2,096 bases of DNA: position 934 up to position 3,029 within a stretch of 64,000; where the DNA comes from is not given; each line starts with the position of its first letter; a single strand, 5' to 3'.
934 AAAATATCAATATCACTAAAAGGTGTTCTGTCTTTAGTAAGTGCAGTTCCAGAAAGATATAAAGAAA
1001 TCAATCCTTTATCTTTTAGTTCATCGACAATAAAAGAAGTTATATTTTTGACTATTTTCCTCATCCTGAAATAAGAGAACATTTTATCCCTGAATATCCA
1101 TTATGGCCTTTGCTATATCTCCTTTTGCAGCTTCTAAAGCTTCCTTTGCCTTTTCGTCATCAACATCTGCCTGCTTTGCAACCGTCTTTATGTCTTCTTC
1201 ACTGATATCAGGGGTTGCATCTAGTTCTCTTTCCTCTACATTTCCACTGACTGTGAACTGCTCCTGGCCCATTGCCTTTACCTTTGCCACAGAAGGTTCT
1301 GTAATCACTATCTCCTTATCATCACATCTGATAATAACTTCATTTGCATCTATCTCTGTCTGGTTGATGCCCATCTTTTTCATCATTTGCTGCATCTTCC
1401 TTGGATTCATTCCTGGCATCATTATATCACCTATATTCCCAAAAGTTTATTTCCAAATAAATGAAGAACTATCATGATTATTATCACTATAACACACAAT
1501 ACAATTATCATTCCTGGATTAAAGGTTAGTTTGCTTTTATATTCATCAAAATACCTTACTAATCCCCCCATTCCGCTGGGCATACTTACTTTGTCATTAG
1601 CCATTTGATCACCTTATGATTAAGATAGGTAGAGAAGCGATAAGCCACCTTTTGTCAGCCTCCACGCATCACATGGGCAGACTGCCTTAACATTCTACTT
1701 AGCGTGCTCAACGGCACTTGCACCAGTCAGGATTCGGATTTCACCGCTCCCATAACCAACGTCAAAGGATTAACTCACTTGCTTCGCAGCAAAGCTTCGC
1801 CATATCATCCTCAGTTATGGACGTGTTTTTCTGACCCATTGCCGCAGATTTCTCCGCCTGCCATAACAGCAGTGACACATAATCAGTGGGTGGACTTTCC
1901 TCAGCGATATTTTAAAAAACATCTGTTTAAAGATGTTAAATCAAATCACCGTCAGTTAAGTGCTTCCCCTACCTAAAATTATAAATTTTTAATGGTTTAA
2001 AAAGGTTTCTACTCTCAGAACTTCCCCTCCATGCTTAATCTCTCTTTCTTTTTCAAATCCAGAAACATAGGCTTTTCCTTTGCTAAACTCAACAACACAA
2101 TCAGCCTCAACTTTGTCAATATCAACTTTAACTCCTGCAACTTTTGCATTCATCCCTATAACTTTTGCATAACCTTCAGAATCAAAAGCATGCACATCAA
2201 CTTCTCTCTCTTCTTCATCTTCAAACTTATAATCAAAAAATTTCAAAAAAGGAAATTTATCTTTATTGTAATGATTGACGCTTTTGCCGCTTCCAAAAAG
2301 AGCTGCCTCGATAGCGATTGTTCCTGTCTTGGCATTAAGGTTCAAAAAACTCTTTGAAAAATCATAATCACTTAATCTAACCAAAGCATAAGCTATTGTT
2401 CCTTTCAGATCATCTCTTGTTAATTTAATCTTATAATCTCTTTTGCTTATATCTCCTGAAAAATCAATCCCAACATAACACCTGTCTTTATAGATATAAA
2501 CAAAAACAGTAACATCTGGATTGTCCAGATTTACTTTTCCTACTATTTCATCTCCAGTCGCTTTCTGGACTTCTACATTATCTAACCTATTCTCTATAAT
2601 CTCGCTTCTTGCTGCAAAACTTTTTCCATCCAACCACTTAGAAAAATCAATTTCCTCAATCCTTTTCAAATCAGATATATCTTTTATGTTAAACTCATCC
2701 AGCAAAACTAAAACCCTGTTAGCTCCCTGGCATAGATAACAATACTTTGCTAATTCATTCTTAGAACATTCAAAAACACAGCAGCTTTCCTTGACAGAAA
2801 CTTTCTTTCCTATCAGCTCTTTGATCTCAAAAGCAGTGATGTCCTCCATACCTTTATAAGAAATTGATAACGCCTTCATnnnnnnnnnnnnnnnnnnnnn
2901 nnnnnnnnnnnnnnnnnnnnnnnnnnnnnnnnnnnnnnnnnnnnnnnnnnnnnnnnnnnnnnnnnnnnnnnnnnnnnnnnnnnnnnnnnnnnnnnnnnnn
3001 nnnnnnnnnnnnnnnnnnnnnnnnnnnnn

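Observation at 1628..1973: Unannotated RNase P RNA hidden under a spurious 90-aa ORF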

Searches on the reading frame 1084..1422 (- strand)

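Call 7: search_protein_families(library=pfam, proteins=[window:1084-1422:-], max_evalue=0.01)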
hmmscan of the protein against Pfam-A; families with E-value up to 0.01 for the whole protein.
window:1084-1422:- (112 aa): 2 families
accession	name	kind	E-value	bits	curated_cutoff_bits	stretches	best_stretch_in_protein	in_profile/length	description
PF01849.23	NAC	-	6.5e-16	58.4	21.3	1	7-64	1-56/57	NAC domain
PF19026.7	UBA_HYPK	-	6.5e-07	29.1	27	1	73-109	3-39/41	HYPK UBA domain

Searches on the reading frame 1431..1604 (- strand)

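Call 7: search_protein_families(library=pfam, proteins=[window:1431-1604:-], max_evalue=0.01)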
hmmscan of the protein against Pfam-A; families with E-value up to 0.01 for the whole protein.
window:1431-1604:- (57 aa): 1 family
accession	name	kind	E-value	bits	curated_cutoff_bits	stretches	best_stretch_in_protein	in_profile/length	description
PF03911.21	Sec61_beta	-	2.2e-11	44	27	1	12-51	2-41/41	Sec61beta family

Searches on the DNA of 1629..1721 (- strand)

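Call 36: build_rna_model(alignment_id=A2, structure=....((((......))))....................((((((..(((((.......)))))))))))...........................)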
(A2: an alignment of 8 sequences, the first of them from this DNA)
Model R1 built from alignment A2 (8 sequences, 96 columns); structure: as given.
model positions 92; base pairs 14; branch points 1; effective number of sequences 1.54; information 0.621 bits per position. Calibrated on 0.2 Mb of random sequence (short: E-values are rough).
structure used (alignment columns):
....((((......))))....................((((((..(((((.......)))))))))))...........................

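Call 37: search_with_rna_model(model_id=R1, sources=[window, L001, L002, L003, L004, L005, L008, L009, L012, L022, L023, L024, L025, L026, L029, L034, L047, L048, L050, L052, L053, L060, L062, L063, L065, L069, L073, L074, L085, L087, L089, L090, L092, L097, L099, L100, L103, L104, L106, L107, L108, L109, L110, L112, L117, L119], max_evalue=0.001, make_alignment=true)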
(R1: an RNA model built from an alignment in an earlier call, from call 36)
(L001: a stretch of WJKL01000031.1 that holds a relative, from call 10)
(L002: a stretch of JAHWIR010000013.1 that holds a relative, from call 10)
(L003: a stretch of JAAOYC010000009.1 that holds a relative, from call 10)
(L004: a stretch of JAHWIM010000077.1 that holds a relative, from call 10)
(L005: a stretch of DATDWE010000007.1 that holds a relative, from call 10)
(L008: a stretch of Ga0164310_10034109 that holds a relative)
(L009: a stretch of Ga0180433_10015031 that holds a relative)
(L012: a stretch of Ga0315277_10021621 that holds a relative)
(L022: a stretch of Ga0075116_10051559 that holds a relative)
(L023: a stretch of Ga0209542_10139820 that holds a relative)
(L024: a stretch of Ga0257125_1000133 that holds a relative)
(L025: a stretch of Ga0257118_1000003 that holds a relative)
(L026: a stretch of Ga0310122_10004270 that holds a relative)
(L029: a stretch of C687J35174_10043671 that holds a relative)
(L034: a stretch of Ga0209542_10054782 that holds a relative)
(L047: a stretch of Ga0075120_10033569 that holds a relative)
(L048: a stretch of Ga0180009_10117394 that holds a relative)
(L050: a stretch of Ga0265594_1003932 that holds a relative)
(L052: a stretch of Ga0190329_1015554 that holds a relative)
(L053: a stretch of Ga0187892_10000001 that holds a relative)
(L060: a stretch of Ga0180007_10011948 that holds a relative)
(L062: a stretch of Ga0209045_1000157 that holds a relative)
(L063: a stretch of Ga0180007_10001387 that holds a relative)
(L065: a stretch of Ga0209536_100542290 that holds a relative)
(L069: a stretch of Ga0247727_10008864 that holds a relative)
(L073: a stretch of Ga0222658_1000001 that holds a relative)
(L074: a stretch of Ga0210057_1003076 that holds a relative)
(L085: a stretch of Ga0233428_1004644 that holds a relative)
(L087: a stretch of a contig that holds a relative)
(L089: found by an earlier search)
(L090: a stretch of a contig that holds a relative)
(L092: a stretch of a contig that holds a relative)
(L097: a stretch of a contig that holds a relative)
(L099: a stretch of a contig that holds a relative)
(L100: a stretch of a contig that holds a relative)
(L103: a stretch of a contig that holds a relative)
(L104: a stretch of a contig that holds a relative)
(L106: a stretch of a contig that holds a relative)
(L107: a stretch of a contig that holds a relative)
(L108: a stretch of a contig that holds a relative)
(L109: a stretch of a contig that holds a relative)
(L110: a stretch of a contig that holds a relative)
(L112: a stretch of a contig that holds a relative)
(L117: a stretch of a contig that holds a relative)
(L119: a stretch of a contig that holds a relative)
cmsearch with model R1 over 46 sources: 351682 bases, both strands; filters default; matches with E-value up to 0.001: 45.
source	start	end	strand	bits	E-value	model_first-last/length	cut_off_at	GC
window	1629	1721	-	102.6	6.1e-26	1-92/92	no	0.52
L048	3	94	-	101.2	1.5e-25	1-92/92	no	0.5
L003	5237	5331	+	101.1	1.7e-25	1-92/92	no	0.47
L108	1073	1166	-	100.8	2.1e-25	1-92/92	no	0.43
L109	1216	1307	+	98.8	7.4e-25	1-92/92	no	0.48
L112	1943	2033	-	93.7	2.1e-23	1-92/92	no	0.51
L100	236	328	+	93.7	2.2e-23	1-92/92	no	0.41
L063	6787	6878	-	92.4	5.1e-23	1-92/92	no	0.48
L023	572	660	+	91.3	1e-22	1-92/92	no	0.48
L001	2936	3058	+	87.9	9.2e-22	1-92/92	no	0.46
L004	6700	6785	+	85.6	4.2e-21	1-92/92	no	0.41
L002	5222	5346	+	85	6.6e-21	1-92/92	no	0.55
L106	9071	9159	+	78.4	4.9e-19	1-92/92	no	0.45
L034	2989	3075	-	72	3.3e-17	1-92/92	no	0.33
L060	4654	4777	+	71.3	5.1e-17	1-92/92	no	0.46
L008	2742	2829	-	70.5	8.6e-17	1-92/92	no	0.5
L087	10978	11065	-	69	2.3e-16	1-92/92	no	0.33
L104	1353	1446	-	67.2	7.3e-16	1-92/92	no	0.37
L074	9225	9325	-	66.1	1.5e-15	1-92/92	no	0.38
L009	156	243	-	64.6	4.2e-15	1-92/92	no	0.44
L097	581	701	+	64.2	5.4e-15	1-92/92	no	0.51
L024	5251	5343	-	64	5.9e-15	1-92/92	no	0.39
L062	7200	7294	-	63.1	1.1e-14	1-92/92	no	0.44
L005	1910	2023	+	63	1.2e-14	1-92/92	no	0.5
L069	7699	7816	+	62.5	1.6e-14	1-92/92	no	0.55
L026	3075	3168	+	62.3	1.8e-14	1-92/92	no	0.44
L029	4307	4425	-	61.3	3.5e-14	1-92/92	no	0.51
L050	5114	5196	+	61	4.2e-14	1-92/92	no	0.39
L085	5806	5897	+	59.4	1.3e-13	1-92/92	no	0.39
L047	1543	1640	+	58.6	2.1e-13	1-92/92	no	0.35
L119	3905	4010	-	56.1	1.1e-12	1-92/92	no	0.42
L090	8642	8724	-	54.9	2.3e-12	1-92/92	no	0.46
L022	467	571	+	54.1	4e-12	1-92/92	no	0.44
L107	11136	11223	-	53.7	5.2e-12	1-92/92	no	0.5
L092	2835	2923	-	51.4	2.3e-11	1-92/92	no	0.51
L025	4142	4241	-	50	5.7e-11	1-92/92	no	0.42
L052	572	659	+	49.6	7.5e-11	1-92/92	no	0.4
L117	271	371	+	48.3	1.8e-10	1-92/92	no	0.34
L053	2673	2767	-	46.7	5.1e-10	1-92/92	no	0.54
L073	8730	8833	+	40.9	2.3e-08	1-92/92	no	0.43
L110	706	804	-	38.4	1.2e-07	1-92/92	no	0.47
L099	407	505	+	38.3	1.2e-07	1-92/92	no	0.48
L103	950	1048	-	36.9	3e-07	1-92/92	no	0.51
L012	585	683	-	35.7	6.8e-07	1-92/92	no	0.47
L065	1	56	-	30.1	2.7e-05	1-57/92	3'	0.38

Alignment A3: 45 matches aligned to the model, 149 columns, each read 5' to 3' on its own strand. Consensus structure (alignment columns), stored with it:
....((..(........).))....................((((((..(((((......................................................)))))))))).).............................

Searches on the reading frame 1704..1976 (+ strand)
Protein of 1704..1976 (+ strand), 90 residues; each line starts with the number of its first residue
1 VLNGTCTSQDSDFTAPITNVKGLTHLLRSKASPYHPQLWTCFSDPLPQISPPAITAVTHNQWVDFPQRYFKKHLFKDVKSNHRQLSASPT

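Call 7: search_protein_families(library=pfam, proteins=[window:1704-1976:+], max_evalue=0.01)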
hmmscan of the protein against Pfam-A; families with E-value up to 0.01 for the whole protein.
window:1704-1976:+ (90 aa): 0 families

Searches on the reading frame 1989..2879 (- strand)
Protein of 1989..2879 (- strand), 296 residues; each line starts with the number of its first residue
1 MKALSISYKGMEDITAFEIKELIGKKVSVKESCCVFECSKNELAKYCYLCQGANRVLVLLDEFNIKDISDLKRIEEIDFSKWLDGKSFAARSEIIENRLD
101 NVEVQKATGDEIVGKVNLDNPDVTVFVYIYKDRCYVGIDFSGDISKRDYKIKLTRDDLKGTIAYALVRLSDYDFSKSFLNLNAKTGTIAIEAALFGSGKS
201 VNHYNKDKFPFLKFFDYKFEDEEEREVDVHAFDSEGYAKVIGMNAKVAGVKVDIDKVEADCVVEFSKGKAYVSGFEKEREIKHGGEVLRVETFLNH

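Call 7: search_protein_families(library=pfam, proteins=[window:1989-2879:-], max_evalue=0.01)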
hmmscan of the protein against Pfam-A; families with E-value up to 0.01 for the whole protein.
window:1989-2879:- (296 aa): 4 families
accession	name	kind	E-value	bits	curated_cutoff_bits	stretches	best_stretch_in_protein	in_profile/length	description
PF02926.22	THUMP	-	3e-10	40.8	20.6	1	73-139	10-84/84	THUMP domain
PF01170.24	UPF0020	-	1.6e-07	31.7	22.3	1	147-260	1-111/197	RMKL-like, methyltransferase domain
PF22020.1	RlmL_1st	-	4.1e-05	23.9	27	1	9-57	8-55/55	RlmL ferredoxin-like domain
PF00049.23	Insulin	-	0.0073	17.7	23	0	22-47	56-81/81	Insulin/IGF/Relaxin family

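Call 10: find_related_loci(query=window:1989-2879:-, collection=genome_contigs, flank=4000)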
Query window:1989-2879:- (296 aa) in genome_contigs; peptide patterns used: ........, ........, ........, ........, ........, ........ (x = any residue, [..] = any of these).
166 stretches matched a pattern; 5 encode a relative of the query (tblastn E <= 1e-3); 5 distinct loci.
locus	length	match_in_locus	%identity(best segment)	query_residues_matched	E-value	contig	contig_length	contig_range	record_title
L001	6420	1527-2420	72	1-295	2e-139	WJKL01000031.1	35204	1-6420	MAG: Candidatus Woesearchaeota archaeon isolate Bin_187 k141_1182212, whole genome shotgun sequence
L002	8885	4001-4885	65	1-292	2e-122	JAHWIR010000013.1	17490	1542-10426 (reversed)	MAG: Candidatus Woesearchaeota archaeon isolate YT2_768 k127_43692247, whole genome shotgun sequence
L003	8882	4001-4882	64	1-296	2e-120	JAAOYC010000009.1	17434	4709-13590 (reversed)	Candidatus Woesearchaeota archaeon isolate DPANNHV_H2.bin.19 k83_409615, whole genome shotgun sequence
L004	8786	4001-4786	56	1-255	2e-83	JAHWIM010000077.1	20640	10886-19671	MAG: Candidatus Woesearchaeota archaeon isolate YT1_562 k127_74891067, whole genome shotgun sequence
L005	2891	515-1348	38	1-260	5e-50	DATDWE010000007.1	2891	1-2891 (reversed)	MAG TPA_asm: Candidatus Nanoarchaeia archaeon isolate SMAG_U8102 k141_1561526, whole genome shotgun sequence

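Call 11: find_encoding_contigs(protein=window:1989-2879:-, flank=4000, max_places=6)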
Protein window:1989-2879:- (296 aa): no gene with exactly this product is on record in the collection.

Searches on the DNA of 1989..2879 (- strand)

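Call 12: search_rna_families(sources=[L001, L002, L003, L004, L005], threshold=evalue, max_evalue=0.001, show_alignments=5)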
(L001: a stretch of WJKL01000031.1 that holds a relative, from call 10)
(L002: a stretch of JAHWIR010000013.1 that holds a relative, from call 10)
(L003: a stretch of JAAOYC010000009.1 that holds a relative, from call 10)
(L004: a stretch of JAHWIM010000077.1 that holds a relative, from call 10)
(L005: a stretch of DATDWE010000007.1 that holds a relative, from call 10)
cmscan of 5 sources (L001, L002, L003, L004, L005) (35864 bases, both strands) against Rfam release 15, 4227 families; matches with E-value up to 0.001: 5.
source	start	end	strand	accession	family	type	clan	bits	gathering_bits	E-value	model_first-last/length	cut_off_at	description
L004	6433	6784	+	RF00373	RNaseP_arch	Gene; ribozyme;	CL00002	138.7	84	4.1e-39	1-288/288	no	Archaeal RNase P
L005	1674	2022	+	RF00373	RNaseP_arch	Gene; ribozyme;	CL00002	124.2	84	1.4e-34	1-288/288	no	Archaeal RNase P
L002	4971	5347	+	RF00373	RNaseP_arch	Gene; ribozyme;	CL00002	108.7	84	1e-29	1-288/288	no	Archaeal RNase P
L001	2672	3059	+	RF00373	RNaseP_arch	Gene; ribozyme;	CL00002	87.1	84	6e-23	1-288/288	no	Archaeal RNase P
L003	4959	5330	+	RF00373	RNaseP_arch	Gene; ribozyme;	CL00002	85.1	84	2.5e-22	1-288/288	no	Archaeal RNase P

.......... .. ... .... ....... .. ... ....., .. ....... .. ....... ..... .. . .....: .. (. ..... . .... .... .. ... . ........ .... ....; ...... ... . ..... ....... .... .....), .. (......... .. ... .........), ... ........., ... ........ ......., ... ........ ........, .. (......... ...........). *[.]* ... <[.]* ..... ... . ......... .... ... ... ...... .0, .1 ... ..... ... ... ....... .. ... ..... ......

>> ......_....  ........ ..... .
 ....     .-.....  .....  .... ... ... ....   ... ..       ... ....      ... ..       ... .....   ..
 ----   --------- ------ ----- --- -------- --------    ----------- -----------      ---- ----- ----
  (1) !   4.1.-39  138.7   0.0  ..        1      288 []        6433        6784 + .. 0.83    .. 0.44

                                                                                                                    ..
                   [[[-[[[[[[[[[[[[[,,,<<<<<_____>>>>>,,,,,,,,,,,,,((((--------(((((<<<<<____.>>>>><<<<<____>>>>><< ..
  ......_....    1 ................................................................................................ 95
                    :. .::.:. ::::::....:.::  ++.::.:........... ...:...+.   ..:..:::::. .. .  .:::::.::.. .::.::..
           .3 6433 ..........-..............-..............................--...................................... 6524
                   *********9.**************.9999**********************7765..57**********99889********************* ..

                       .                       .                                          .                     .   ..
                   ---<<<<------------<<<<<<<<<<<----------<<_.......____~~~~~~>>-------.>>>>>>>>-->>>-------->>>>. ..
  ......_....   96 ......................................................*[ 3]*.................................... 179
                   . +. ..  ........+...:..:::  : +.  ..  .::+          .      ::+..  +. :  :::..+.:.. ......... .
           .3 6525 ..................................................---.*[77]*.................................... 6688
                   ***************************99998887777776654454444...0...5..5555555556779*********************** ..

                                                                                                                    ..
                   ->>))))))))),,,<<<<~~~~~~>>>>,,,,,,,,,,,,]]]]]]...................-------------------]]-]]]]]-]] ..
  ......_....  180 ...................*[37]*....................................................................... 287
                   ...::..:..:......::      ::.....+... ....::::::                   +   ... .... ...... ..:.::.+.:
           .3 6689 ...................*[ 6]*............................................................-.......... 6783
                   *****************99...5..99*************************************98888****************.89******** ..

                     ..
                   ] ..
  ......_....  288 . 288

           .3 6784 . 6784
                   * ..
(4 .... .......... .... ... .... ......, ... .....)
